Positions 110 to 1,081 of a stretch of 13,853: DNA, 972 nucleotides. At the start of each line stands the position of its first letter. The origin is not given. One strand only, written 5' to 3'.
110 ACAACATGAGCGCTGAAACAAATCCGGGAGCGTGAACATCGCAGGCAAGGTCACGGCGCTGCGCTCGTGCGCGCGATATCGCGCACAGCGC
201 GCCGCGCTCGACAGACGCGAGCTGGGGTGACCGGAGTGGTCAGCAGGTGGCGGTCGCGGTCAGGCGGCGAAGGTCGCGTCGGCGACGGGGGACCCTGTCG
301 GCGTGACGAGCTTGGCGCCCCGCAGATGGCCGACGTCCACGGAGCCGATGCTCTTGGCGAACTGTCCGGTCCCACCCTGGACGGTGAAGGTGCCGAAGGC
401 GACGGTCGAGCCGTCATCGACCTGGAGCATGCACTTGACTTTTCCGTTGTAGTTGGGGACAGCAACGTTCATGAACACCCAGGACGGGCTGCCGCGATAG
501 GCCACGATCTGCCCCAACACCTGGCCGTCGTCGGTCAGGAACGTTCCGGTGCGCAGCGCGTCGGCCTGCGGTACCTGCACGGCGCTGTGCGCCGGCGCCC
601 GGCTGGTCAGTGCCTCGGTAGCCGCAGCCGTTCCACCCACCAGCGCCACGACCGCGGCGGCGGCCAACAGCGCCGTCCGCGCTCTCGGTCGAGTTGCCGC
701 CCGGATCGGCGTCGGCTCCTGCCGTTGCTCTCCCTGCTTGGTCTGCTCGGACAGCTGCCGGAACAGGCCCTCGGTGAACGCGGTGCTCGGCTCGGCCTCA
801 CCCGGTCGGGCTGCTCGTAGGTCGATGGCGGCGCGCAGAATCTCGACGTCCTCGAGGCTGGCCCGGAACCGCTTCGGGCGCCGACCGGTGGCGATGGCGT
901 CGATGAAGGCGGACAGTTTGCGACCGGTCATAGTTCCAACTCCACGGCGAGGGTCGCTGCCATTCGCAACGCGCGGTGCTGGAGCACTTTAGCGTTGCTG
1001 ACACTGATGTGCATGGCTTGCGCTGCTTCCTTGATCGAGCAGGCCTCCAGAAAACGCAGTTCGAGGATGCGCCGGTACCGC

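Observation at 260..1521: ECF sigma / anti-sigma pair with a distinctive extracytoplasmic sensor domain, next to the secreted-protein genes it may control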

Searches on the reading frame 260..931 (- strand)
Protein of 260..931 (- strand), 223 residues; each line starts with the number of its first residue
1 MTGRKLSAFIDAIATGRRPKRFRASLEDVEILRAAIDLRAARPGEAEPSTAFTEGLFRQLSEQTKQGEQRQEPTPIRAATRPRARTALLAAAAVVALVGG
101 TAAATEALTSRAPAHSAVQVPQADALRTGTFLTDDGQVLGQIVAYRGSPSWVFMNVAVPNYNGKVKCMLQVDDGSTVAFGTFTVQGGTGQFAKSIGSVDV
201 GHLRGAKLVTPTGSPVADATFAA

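Call 4: search_protein_families(library=pfam, proteins=[window:260-931:-], max_evalue=0.01)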
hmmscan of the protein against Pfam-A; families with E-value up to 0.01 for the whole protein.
window:260-931:- (223 aa): 0 families

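Call 5: search_protein_families(library=ncbifam, proteins=[window:260-931:-], max_evalue=0.01)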
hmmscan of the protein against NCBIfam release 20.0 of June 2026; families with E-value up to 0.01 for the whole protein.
window:260-931:- (223 aa): 3 families
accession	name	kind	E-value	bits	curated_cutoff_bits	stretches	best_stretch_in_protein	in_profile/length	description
NF052375.1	antisigma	equivalog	6.9e-09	36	100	1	32-186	36-186/217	anti-sigma factor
NF010501.0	PRK13920.1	subfamily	1e-06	28.6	225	1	69-188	70-180/213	putative anti-sigmaE protein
NF004531.0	PRK05878.1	equivalog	0.0069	15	456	1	61-120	373-431/534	pyruvate, phosphate dikinase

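Call 9: find_homologous_proteins(query=window:260-931:-)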
Query window:260-931:- (223 aa): 531 proteins with E <= 0.001 among 5261 candidates; the best 120 are listed.
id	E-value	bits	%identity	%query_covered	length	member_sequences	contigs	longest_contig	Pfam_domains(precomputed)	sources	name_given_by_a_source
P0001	1.3e-130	451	96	100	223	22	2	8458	-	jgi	jgi:hypothetical protein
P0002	9.8e-124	429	93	100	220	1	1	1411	-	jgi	jgi:hypothetical protein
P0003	2.6e-121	421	91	100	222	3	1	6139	-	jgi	jgi:hypothetical protein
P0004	1.2e-119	415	89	100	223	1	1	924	-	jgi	jgi:hypothetical protein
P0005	1.7e-115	402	90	100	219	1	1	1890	-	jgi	jgi:hypothetical protein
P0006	5.4e-108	377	82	100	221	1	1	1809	-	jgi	-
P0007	1.5e-106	373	81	100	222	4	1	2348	-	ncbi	-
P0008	3.0e-106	372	81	100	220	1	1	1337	-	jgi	-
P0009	8.8e-106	370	81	100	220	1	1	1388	-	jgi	jgi:hypothetical protein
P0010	1.6e-105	369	81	100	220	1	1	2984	-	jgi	jgi:hypothetical protein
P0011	2.2e-105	369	81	100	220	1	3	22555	-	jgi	jgi:hypothetical protein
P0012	8.0e-105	367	80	100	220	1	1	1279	-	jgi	jgi:hypothetical protein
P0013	9.5e-105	367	81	100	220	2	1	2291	-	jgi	-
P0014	1.5e-104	366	81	100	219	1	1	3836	-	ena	-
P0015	3.1e-104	365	80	100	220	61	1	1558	-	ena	-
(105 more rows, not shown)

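Call 11: search_solved_structures(query=window:260-931:-, max_evalue=10, show_alignments=2)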
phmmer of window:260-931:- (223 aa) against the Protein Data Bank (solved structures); distinct sequences matched with E-value up to 10: 2.
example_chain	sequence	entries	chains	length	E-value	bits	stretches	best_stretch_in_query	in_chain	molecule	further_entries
3ddm_A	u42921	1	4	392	0.046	16.6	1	14-131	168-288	Putative mandelate racemase/muconate lactonizing enzyme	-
2lra_A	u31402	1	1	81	0.29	14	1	87-140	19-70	POSSIBLE EXPORTED PROTEIN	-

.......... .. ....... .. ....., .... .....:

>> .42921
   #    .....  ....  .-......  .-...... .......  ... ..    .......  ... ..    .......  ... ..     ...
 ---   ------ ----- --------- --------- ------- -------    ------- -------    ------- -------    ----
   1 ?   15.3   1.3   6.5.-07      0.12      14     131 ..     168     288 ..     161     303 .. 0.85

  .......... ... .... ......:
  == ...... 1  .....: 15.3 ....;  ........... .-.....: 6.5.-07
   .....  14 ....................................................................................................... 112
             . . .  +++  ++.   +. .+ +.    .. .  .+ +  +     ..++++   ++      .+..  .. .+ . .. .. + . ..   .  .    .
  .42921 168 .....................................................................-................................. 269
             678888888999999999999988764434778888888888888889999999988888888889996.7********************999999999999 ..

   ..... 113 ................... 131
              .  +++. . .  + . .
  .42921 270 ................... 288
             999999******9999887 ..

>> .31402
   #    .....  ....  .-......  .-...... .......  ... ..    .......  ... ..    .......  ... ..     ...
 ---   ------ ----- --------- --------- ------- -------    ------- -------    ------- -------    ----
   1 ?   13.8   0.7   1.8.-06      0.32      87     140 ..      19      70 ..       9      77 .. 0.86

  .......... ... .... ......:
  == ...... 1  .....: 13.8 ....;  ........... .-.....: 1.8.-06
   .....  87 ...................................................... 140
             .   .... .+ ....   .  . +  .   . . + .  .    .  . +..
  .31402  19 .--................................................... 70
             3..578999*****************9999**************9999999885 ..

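Call 21: find_related_loci(query=A1, collection=genome_contigs, flank=8000)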
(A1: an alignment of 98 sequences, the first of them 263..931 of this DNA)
Query A1 (223 aa) in genome_contigs; peptide patterns used: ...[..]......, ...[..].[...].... (x = any residue, [..] = any of these).
43 stretches matched a pattern; 23 encode a relative of the query (tblastn E <= 1e-3); 23 distinct loci.
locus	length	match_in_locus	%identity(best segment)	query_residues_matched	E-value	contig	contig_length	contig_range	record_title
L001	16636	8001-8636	81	1-216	8e-100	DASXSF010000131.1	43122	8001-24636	MAG TPA_asm: Jatrophihabitantaceae bacterium isolate SMAG_U4659 k141_595766, whole genome shotgun sequence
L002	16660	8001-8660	68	1-223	2e-92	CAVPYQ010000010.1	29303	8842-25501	MAG: uncultured Actinomycetota bacterium isolate MFD02159.bin.2.55 genome assembly, contig: contig_23127, whole genome s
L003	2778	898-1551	70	1-222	2e-86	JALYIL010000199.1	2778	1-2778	MAG: Actinomycetota bacterium isolate HIE bin24 SD1475-77_k127_716728, whole genome shotgun sequence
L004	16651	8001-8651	64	1-221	2e-82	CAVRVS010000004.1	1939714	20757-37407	MAG: uncultured Actinomycetota bacterium isolate MFD05513.bin.1.190 genome assembly, contig: contig_3248, whole genome s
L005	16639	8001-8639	66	1-213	5e-82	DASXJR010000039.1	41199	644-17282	MAG TPA_asm: Jatrophihabitans sp. isolate SMAG_U5253 k141_2486259, whole genome shotgun sequence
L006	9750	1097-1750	64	1-222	5e-80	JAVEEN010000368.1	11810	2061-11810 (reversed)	MAG: Pseudonocardiales bacterium isolate BP_200 scaffold_5747345, whole genome shotgun sequence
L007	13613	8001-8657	56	1-222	2e-73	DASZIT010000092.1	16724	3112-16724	MAG TPA_asm: Acidimicrobiales bacterium isolate SMAG_U6609 k141_4920207, whole genome shotgun sequence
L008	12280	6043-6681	58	1-216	1e-72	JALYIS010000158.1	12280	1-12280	MAG: Actinomycetota bacterium isolate HIE bin31 SD1475-77_k127_312144, whole genome shotgun sequence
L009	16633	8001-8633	61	1-214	2e-72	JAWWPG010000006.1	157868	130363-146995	MAG: Nocardioidaceae bacterium isolate BP_365 scaffold_3826935, whole genome shotgun sequence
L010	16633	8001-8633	63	1-214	5e-72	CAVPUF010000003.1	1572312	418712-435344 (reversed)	MAG: uncultured Actinomycetota bacterium isolate MFD10113.bin.1.29 genome assembly, contig: contig_5381, whole genome sh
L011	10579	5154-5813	63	1-223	2e-71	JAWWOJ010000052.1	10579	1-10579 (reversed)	MAG: Frankiales bacterium isolate BP_344 scaffold_5717099, whole genome shotgun sequence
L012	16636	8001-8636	54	1-219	6e-66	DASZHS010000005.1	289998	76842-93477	MAG TPA_asm: Acidimicrobiales bacterium isolate SMAG_U6582 k141_5949972, whole genome shotgun sequence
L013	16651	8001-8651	56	1-222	1e-63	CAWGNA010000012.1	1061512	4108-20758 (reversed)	MAG: uncultured Acidimicrobiaceae bacterium isolate MFD01138.bin.2.62 genome assembly, contig: contig_34741, whole genom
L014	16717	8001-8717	54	1-222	1e-62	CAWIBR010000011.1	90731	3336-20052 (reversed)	MAG: uncultured Actinomycetota bacterium isolate MFD09368.bin.2.27 genome assembly, contig: contig_38767, whole genome s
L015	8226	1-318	93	117-222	2e-62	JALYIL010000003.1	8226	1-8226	MAG: Actinomycetota bacterium isolate HIE bin24 SD1475-77_k127_1618102, whole genome shotgun sequence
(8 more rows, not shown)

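Call 27: predict_structure(alignment_id=A1)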
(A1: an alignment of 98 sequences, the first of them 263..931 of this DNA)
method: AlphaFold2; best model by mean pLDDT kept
length: 223 residues; sequences in the alignment: 98
mean_pLDDT: 67.3   pTM: 0.49
mean pLDDT of the five models: 67.3, 67.0, 65.2, 62.5, 60.4
residues with pLDDT >= 90: 64; 70-90: 34; 50-70: 71; < 50: 54
segments of 3 or more residues with pLDDT < 50: 68-120
pLDDT, mean of each block of 10 residues (from residue 1): 61 64 61 60 54 62 54 35 38 30 28 34 77 93 89 92 94 84 93 86 93 93 79
secondary structure, 60 per line:
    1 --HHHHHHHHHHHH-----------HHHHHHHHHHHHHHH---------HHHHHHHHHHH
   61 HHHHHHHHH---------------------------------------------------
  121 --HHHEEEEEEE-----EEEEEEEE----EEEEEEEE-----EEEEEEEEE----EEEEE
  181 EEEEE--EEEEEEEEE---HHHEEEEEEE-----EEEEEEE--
elements in order: H3-14 H26-40 H50-69 E126-132 E138-145 E150-157 E163-171 E176-185 E188-196 E203-209 E215-221

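Call 29: search_solved_structures(query=A1, max_evalue=10, show_alignments=3)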
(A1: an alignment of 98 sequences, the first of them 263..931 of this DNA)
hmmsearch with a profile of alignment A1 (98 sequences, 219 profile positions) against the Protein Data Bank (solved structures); distinct sequences matched with E-value up to 10: 2.
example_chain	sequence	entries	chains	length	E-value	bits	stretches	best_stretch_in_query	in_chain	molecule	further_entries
6ff4_Y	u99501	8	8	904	0.21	14.4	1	63-110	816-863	Serine/arginine repetitive matrix protein 1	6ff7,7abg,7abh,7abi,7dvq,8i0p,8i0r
5xit_E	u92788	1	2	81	5.8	9.7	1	19-77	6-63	E3 ubiquitin-protein ligase RNF168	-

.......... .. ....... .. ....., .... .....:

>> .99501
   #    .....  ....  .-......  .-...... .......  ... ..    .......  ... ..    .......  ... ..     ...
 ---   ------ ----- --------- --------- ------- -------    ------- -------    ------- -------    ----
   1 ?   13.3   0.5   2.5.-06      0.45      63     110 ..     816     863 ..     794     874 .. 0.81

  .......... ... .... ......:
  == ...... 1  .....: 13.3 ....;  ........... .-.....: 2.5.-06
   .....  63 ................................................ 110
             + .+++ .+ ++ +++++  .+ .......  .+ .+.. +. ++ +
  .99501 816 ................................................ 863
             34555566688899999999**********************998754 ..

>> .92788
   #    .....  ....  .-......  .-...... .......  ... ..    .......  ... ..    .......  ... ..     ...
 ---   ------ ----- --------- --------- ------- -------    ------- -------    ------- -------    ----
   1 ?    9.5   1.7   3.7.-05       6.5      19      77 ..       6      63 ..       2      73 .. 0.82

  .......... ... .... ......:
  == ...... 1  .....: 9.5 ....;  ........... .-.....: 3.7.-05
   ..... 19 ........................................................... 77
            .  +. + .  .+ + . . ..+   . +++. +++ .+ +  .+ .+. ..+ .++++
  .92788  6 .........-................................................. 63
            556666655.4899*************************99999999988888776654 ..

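Call 30: search_protein_representatives(alignment_id=A1)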
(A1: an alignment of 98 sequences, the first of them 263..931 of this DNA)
Query: 98 sequences, 219 profile positions. Proteins with E-value up to 0.001 (for the whole library): 927; up to 1e-10: 279; up to 1e-30: 48. The best 150 are listed.
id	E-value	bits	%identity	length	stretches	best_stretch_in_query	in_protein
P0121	7.2e-112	388.7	-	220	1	1-219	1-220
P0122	1.7e-95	335.2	-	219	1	1-219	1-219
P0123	1.3e-84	299.6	-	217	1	1-218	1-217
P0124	3.3e-78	278.6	-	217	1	1-218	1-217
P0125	3.5e-74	265.5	-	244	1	1-218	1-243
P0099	6.2e-69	248.3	-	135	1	85-219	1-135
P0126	8.5e-65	234.8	-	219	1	2-218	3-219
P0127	9.0e-60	218.4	-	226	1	1-218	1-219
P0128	7.9e-59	215.3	-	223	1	6-218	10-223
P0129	4.0e-56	206.4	-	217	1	1-218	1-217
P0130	1.6e-54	201.2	-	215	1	1-218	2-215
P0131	4.8e-54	199.6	-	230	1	3-218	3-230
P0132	5.1e-53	196.3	-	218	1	2-219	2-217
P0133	8.8e-50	185.7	-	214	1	4-218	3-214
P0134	1.0e-49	185.5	-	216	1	1-217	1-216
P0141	1.1e-39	152.6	-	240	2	76-217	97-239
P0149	3.0e-37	144.7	-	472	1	1-109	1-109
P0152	1.6e-34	135.8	-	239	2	81-218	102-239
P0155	2.4e-34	135.2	-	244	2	72-218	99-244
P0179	3.1e-27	112.0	-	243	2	82-217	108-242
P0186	6.1e-24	101.2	-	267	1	72-217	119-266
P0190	4.6e-22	95.1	-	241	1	73-218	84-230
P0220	1.0e-16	77.6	-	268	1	73-217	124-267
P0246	2.6e-14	69.7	-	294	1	76-218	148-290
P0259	6.8e-14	68.4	-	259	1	86-217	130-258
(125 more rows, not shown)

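Call 31: search_protein_families(library=pfam, proteins=[P0141, P0152, P0155, P0179, P0186, P0190, P0220, P0246, P0149, P0259], max_evalue=0.1)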
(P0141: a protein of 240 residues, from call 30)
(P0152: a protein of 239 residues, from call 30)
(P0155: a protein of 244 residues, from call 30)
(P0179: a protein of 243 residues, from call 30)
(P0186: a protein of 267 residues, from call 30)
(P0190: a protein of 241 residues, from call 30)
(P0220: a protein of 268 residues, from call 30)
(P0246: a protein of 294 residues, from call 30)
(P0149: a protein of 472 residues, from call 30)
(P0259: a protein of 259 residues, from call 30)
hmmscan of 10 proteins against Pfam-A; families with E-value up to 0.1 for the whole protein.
P0141 (240 aa): 0 families

P0152 (239 aa): 1 family
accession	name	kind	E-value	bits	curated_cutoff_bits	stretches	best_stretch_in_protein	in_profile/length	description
PF12300.13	RhlB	-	0.044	14.5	25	1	68-140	65-136/181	ATP-dependent RNA helicase RhlB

P0155 (244 aa): 0 families

P0179 (243 aa): 0 families

P0186 (267 aa): 1 family
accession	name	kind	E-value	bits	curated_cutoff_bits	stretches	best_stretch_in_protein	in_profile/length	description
PF13490.11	zf-HC2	-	0.05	14.2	22.2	1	6-40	1-35/35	Putative zinc-finger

P0190 (241 aa): 1 family
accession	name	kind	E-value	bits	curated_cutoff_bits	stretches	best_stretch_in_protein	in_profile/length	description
PF13490.11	zf-HC2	-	0.008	16.7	22.2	1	10-40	5-35/35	Putative zinc-finger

P0220 (268 aa): 4 families
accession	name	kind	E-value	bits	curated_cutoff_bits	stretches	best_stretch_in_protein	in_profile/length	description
PF13490.11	zf-HC2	-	6.2e-07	29.8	22.2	1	6-40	1-35/35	Putative zinc-finger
PF22618.1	RskA_N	-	0.013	16.1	27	1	9-39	1-31/48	Anti-sigma-K factor RskA, N-terminal domain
PF14155.11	DUF4307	-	0.015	15.6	27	0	199-230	47-78/111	Domain of unknown function (DUF4307)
PF19801.4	DUF6284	-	0.058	13.8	27.4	0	109-135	45-71/86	Family of unknown function (DUF6284)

P0246 (294 aa): 2 families
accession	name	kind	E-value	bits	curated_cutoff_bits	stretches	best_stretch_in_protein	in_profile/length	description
PF13490.11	zf-HC2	-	0.00022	21.7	22.2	1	6-40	1-35/35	Putative zinc-finger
PF12693.12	GspL_C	-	0.049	13.9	29.6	1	148-183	3-38/158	GspL periplasmic domain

P0149 (472 aa): 0 families

P0259 (259 aa): 1 family
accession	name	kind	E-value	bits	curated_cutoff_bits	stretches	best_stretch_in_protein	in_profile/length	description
PF13490.11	zf-HC2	-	0.00053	20.5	22.2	1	20-43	12-35/35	Putative zinc-finger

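Call 32: search_protein_families(library=ncbifam, proteins=[P0141, P0152, P0155, P0179, P0186, P0190, P0220, P0246, P0149, P0259], max_evalue=0.01)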
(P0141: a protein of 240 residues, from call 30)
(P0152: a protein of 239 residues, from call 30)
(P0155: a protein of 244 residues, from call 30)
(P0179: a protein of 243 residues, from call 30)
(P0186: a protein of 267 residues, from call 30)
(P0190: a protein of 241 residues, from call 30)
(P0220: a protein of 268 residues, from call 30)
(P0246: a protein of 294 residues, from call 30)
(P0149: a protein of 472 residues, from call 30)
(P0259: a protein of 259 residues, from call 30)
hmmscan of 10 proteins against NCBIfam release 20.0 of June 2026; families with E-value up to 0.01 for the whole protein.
P0141 (240 aa): 0 families

P0152 (239 aa): 0 families

P0155 (244 aa): 0 families

P0179 (243 aa): 0 families

P0186 (267 aa): 3 families
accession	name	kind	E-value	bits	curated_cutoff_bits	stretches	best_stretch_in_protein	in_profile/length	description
NF052375.1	antisigma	equivalog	1.6e-10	41.4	100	1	14-212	3-167/217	anti-sigma factor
NF010501.0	PRK13920.1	subfamily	5.2e-05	23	225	1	8-189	3-140/213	putative anti-sigmaE protein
NF038083.1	CU044_5270_fam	subfamily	0.0011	18.9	100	1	116-178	18-74/284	CU044_5270 family protein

P0190 (241 aa): 3 families
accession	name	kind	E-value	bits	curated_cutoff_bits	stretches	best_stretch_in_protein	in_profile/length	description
NF052375.1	antisigma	equivalog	8.3e-18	65.2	100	1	12-122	1-116/217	anti-sigma factor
NF010501.0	PRK13920.1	subfamily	7.1e-13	48.7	225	1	8-163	3-149/213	putative anti-sigmaE protein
NF038083.1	CU044_5270_fam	subfamily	0.0035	17.2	100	1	68-127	10-63/284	CU044_5270 family protein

P0220 (268 aa): 4 families
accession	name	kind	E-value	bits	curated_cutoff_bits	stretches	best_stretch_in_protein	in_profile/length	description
NF052375.1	antisigma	equivalog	2.2e-15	57.3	100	1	12-160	1-110/217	anti-sigma factor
NF010501.0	PRK13920.1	subfamily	2.8e-09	36.9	225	1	9-153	4-99/213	putative anti-sigmaE protein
NF052368.1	antisigmaE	subfamily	0.00017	21.4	50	1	5-43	3-41/48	anti-sigma factor family protein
TIGR02451.1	anti_sig_ChrR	subfamily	0.00046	20.1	124.5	1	19-107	14-102/216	ChrR family anti-sigma-E factor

P0246 (294 aa): 2 families
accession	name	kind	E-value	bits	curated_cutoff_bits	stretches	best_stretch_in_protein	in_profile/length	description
NF052375.1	antisigma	equivalog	7.8e-13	48.9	100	1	14-91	3-79/217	anti-sigma factor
NF010501.0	PRK13920.1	subfamily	3.6e-09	36.6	225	1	7-254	2-177/213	putative anti-sigmaE protein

P0149 (472 aa): 1 family
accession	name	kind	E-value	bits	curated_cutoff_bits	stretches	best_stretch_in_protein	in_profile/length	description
NF041430.1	UrfF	equivalog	0.00062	19.8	100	1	14-49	30-66/68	plasmid repression protein F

P0259 (259 aa): 3 families
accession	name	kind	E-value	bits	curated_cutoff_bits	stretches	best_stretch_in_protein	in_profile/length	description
NF052375.1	antisigma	equivalog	1.9e-15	57.5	100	1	17-165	3-118/217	anti-sigma factor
NF010501.0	PRK13920.1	subfamily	7.7e-11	42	225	1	11-165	3-111/213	putative anti-sigmaE protein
NF052368.1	antisigmaE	subfamily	0.0024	17.6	50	1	5-50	1-45/48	anti-sigma factor family protein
